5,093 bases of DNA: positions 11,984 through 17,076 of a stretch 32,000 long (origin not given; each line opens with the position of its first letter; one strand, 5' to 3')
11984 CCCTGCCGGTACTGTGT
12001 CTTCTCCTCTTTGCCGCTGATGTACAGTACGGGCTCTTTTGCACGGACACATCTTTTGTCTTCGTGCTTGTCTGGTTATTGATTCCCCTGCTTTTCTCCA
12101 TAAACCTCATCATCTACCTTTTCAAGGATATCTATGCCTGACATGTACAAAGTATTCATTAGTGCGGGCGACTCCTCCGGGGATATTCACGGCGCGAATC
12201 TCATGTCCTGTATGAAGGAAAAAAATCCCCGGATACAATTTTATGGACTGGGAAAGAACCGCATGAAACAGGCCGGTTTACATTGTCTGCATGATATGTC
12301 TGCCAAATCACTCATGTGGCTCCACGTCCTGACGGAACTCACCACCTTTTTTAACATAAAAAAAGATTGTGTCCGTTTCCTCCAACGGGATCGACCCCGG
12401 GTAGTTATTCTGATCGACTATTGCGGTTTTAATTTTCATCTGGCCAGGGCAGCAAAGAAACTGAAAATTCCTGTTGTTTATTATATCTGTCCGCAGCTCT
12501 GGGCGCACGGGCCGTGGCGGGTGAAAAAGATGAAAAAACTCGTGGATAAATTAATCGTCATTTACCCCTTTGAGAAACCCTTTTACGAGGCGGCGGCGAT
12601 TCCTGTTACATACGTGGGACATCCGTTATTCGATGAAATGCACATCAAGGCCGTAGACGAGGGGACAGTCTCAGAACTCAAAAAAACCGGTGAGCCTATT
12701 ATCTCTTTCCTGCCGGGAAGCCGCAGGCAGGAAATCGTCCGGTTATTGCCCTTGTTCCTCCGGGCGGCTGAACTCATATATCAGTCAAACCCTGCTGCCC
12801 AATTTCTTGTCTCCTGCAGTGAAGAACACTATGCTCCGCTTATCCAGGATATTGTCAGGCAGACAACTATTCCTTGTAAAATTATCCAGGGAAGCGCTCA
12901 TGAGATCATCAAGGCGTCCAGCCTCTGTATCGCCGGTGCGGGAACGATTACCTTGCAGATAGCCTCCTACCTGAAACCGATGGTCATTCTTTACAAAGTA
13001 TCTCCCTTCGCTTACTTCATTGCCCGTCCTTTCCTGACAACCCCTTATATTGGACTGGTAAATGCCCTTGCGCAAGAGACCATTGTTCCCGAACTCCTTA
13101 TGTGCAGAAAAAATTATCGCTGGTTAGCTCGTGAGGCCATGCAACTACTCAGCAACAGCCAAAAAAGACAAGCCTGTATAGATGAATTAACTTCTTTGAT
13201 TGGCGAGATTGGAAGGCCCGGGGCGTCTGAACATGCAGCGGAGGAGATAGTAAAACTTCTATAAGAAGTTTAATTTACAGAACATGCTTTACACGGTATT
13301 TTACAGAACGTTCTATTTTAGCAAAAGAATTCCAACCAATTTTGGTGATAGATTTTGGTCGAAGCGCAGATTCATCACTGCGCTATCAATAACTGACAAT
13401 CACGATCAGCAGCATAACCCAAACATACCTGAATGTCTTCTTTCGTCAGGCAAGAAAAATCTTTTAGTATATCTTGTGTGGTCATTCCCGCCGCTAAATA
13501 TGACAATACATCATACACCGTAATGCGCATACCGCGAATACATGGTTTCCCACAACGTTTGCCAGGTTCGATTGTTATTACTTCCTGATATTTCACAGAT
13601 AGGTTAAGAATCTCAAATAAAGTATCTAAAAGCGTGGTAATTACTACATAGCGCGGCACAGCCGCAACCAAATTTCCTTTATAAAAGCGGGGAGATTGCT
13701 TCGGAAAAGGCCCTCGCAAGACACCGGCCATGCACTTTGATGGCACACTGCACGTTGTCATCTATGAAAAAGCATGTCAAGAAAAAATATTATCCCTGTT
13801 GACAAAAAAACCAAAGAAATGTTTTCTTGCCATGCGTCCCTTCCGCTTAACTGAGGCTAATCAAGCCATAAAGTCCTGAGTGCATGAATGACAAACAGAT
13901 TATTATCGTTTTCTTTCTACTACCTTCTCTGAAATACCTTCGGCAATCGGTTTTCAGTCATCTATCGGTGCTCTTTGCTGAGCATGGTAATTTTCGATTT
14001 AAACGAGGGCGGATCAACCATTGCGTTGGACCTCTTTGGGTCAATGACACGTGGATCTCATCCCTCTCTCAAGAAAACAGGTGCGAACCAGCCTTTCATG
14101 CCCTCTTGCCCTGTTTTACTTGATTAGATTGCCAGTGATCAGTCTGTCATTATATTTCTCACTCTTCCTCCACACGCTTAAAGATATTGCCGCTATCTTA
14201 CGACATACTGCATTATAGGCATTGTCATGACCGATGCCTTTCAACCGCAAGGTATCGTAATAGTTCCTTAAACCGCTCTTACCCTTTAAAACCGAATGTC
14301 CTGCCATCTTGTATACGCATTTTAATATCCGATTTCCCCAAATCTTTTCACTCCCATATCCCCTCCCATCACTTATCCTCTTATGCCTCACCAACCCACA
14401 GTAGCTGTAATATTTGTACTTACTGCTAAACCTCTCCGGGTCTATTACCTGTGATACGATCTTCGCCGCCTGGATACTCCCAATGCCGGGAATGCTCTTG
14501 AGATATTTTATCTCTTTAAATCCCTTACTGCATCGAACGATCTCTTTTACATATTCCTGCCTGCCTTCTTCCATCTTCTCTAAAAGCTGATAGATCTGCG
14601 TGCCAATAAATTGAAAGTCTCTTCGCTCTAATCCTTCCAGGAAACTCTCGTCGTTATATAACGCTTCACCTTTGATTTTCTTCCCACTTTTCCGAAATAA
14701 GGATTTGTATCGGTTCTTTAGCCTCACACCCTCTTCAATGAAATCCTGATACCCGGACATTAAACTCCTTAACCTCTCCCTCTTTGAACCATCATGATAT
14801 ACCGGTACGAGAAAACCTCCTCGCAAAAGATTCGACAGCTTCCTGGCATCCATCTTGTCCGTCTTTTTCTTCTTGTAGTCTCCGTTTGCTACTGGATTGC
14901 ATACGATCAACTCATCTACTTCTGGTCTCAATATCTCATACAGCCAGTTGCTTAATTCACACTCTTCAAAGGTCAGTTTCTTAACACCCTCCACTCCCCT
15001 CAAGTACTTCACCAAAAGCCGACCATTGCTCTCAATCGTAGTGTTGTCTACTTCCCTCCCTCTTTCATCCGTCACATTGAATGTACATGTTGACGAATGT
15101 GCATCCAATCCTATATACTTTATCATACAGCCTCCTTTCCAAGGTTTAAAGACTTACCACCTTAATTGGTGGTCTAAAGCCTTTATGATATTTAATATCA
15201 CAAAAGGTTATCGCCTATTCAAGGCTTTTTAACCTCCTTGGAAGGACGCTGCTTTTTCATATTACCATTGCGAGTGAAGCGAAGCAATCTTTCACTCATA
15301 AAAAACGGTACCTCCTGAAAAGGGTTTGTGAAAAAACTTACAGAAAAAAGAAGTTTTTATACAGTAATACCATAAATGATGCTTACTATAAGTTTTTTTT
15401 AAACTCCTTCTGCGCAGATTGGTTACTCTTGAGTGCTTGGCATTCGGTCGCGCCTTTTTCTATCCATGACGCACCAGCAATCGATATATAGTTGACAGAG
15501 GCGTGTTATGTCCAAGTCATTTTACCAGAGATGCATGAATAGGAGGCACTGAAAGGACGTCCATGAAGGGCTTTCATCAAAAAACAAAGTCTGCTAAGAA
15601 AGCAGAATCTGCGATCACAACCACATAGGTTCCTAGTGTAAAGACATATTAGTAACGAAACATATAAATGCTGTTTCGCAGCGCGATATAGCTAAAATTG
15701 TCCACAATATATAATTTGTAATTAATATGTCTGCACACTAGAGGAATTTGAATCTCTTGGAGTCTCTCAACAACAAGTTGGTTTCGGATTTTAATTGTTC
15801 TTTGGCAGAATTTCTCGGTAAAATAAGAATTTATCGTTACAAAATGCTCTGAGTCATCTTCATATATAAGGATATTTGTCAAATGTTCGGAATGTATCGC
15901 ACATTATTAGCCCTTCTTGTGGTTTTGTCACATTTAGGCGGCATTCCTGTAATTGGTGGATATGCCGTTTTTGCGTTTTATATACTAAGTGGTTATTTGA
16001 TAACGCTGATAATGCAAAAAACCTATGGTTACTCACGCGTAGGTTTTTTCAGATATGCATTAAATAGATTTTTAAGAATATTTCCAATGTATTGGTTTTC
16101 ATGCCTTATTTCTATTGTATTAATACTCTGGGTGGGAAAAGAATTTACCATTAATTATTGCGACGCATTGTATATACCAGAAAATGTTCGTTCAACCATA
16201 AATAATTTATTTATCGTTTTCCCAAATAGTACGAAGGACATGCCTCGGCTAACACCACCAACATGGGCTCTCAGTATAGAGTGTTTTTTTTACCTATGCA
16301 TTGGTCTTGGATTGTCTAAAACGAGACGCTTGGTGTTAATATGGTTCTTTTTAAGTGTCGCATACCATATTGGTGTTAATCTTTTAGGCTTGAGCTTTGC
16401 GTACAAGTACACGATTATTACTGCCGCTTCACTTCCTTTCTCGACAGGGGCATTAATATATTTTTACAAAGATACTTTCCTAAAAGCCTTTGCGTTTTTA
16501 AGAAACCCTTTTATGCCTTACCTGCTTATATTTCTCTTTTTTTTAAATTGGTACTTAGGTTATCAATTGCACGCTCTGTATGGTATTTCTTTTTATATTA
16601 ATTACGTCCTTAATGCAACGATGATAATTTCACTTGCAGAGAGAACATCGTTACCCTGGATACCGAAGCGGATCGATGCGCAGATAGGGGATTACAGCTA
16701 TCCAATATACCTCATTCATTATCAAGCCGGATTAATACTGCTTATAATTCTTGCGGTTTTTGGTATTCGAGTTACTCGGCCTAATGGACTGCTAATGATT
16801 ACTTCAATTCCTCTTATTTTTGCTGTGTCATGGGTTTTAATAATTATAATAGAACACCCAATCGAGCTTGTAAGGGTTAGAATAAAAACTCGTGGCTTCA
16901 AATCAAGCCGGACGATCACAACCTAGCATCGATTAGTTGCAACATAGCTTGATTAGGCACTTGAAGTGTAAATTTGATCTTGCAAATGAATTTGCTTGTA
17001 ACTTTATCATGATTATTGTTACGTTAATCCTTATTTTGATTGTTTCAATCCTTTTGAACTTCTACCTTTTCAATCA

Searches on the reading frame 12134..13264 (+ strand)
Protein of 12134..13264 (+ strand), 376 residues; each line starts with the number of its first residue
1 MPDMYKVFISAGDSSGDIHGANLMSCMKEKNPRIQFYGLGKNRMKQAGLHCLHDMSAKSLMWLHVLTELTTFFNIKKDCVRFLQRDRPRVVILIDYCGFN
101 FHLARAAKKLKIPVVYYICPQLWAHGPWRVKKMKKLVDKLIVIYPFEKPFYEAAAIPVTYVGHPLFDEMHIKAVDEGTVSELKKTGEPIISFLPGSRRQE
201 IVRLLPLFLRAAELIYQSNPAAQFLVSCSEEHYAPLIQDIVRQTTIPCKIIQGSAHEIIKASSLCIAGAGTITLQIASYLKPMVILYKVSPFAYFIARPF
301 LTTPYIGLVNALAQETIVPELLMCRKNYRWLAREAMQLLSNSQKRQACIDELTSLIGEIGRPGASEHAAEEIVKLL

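Call 53: search_protein_families(library=pfam, proteins=[window:12134-13264:+], max_evalue=0.0001)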
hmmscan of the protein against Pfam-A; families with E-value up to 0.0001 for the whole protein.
window:12134-13264:+ (376 aa): 1 family
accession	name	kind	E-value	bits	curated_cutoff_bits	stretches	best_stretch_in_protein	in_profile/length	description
PF02684.21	LpxB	-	2e-90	303.8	22.6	1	7-347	1-347/374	Lipid-A-disaccharide synthetase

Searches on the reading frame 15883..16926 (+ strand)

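Call 53: search_protein_families(library=pfam, proteins=[window:15883-16926:+], max_evalue=0.0001)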
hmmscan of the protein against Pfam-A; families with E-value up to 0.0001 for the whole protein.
window:15883-16926:+ (347 aa): 1 family
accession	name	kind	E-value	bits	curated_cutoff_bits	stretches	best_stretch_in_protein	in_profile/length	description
PF01757.29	Acyl_transf_3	-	1.7e-19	70.5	31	1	6-320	8-325/326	Acyltransferase domain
